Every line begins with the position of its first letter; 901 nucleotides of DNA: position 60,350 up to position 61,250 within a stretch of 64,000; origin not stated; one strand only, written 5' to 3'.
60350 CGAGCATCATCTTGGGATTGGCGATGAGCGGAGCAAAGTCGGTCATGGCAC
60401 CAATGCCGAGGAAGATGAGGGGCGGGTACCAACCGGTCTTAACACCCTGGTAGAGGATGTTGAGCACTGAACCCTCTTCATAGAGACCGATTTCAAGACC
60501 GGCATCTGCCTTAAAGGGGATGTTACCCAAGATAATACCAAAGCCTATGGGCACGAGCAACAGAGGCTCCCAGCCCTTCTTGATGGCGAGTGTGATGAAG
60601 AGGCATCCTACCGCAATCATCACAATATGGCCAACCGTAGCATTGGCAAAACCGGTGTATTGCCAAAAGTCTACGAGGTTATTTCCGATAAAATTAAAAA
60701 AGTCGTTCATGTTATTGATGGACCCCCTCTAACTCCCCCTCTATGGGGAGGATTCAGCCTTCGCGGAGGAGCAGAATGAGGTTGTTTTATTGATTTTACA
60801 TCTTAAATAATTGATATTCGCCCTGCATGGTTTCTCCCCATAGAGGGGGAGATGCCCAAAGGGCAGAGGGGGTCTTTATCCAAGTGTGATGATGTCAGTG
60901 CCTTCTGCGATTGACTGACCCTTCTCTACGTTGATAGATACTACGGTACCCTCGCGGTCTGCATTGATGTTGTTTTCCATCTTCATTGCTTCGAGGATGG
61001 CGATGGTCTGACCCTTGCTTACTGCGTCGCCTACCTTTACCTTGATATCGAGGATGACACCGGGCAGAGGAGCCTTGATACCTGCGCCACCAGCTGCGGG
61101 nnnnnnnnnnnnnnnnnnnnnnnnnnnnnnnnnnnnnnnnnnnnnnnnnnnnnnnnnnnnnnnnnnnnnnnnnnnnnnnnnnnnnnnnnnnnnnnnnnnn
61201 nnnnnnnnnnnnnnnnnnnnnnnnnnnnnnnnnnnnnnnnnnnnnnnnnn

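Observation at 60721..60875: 155-bp nested-palindrome element inserted between mmdC and mmdB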

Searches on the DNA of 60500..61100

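Call 10: search_rna_families(source=window, start=60500, end=61100, threshold=evalue, max_evalue=10)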
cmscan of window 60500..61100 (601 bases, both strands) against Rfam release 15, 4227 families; matches with E-value up to 10: 7.
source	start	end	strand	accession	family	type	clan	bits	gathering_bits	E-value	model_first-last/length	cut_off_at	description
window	60731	60853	-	RF04210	MIR8643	Gene; miRNA;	-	17.7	135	0.92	1-150/150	no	MIR8643 microRNA precursor family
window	60739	60841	+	RF02496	Atu_At1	Gene; sRNA;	-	16.5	60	5.9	1-108/108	no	Rhizobiales sRNA Atu_At1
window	60805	60859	+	RF00066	U7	Gene; snRNA;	-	15.1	34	1.2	1-62/62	no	U7 small nuclear RNA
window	60726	60854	-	RF02132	HOXB13-AS1_1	Gene; lncRNA;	-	14.8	60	1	1-136/136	no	HOXB13 antisense RNA 1 conserved region 1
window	60731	60804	-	RF02677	NsiR4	Gene; sRNA;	-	13.8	40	2.6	1-65/65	no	Nitrogen stress-induced RNA 4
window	60557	60604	+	RF02145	MEG8_1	Gene; lncRNA;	-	13.7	70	0.92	52-97/97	no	Maternally expressed 8 exon 1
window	60832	60867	+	RF02557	CbSR1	Gene; sRNA;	-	13.4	146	5.5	47-82/112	no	Coxiella burnetii sRNA 1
